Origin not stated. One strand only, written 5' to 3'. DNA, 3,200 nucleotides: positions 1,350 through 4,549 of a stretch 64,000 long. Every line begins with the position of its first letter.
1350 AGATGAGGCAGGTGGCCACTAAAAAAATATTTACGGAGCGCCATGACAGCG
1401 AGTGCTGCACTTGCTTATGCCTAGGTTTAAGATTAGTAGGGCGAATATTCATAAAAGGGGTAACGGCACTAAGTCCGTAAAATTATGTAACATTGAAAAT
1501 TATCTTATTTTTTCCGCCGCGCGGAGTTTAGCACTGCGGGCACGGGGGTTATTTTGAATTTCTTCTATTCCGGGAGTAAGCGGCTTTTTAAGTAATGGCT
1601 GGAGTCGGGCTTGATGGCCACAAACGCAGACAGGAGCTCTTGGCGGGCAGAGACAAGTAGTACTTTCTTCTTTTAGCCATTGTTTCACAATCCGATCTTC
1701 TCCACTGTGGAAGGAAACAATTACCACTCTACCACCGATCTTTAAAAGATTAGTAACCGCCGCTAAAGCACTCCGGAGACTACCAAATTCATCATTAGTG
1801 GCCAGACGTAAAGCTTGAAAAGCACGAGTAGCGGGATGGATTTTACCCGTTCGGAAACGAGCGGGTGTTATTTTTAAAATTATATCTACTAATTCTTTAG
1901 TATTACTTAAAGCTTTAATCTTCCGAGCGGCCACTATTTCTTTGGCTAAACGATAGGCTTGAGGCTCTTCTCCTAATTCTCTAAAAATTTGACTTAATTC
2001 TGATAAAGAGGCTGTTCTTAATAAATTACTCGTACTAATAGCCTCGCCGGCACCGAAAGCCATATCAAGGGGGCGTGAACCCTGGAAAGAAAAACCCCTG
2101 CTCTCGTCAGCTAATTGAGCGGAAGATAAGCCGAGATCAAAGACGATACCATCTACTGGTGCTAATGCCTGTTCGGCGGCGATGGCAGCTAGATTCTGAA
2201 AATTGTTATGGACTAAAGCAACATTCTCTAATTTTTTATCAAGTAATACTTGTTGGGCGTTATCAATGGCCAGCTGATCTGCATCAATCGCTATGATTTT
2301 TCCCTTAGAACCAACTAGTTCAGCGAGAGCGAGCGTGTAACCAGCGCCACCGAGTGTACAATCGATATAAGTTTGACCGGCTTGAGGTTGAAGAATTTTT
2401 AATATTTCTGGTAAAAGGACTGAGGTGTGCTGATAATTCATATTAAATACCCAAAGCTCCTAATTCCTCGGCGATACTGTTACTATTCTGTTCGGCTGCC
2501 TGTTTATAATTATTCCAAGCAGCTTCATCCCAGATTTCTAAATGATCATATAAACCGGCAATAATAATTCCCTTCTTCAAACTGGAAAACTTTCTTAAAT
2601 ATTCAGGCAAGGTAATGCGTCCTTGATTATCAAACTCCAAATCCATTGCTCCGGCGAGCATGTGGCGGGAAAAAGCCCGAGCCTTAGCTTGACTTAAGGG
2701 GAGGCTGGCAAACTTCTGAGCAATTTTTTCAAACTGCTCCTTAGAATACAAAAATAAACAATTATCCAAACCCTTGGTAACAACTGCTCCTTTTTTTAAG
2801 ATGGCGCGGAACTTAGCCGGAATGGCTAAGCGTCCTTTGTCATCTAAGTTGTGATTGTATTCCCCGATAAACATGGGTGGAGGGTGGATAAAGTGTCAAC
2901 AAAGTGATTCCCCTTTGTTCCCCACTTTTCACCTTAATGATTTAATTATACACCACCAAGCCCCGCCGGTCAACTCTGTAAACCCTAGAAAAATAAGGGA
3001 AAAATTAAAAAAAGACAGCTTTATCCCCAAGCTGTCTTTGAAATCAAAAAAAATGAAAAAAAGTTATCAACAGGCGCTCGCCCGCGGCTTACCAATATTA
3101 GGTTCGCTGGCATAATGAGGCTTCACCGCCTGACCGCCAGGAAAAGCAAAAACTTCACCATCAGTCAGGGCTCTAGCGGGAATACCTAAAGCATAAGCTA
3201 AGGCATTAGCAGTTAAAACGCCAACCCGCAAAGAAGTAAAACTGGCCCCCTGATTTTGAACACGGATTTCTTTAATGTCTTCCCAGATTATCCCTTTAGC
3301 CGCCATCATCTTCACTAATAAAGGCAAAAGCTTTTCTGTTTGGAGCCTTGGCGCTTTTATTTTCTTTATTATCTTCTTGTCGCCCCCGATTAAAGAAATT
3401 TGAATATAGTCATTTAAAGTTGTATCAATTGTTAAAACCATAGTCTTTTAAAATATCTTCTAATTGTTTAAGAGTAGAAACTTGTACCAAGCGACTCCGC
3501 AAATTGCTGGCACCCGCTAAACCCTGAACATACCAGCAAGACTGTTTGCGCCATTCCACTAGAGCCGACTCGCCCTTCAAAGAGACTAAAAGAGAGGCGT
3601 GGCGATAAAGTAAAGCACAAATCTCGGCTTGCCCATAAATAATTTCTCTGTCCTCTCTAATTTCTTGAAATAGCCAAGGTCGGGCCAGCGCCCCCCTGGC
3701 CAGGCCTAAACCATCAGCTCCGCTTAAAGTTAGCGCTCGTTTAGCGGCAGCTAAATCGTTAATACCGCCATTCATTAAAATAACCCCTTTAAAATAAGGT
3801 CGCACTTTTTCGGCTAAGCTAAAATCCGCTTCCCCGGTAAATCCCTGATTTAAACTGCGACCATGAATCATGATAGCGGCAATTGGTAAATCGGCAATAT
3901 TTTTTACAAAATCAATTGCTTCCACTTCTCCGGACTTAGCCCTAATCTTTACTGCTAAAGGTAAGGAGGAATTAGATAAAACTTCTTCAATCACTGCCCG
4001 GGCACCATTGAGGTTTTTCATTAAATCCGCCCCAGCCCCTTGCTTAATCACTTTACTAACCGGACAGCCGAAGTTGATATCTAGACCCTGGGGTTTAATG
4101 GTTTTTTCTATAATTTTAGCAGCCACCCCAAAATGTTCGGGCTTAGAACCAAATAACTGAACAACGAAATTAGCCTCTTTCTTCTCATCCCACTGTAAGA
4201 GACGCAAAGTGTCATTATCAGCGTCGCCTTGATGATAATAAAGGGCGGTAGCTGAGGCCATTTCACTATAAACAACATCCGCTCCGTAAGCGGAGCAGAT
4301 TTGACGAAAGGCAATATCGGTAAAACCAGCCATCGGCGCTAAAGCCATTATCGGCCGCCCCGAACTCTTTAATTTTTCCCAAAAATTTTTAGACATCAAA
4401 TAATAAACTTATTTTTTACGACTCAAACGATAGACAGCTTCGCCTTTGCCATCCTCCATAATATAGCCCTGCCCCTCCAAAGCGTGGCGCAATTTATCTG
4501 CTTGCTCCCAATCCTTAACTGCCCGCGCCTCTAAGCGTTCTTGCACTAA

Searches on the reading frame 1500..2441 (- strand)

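Call 95: search_protein_families(library=pfam, proteins=[window:1500-2441:-], max_evalue=0.00001)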
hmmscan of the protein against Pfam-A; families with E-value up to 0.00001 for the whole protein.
window:1500-2441:- (313 aa): 3 families
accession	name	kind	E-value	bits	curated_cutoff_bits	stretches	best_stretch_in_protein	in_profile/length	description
PF01795.25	Methyltransf_5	-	1.4e-97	327.4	27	1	2-312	1-309/309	MraW methylase family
PF13847.12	Methyltransf_31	-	3.9e-09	36.8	27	1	21-94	3-73/145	Methyltransferase domain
PF01209.24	Ubie_methyltran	-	9.7e-07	28.8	20.1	0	13-85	39-111/233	ubiE/COQ5 methyltransferase family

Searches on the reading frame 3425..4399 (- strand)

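Call 95: search_protein_families(library=pfam, proteins=[window:3425-4399:-], max_evalue=0.00001)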
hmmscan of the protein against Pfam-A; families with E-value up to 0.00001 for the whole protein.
window:3425-4399:- (324 aa): 1 family
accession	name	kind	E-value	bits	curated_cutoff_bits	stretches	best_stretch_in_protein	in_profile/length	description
PF01207.24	Dus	-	1.5e-55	189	20.4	1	20-315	2-300/311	Dihydrouridine synthase (Dus)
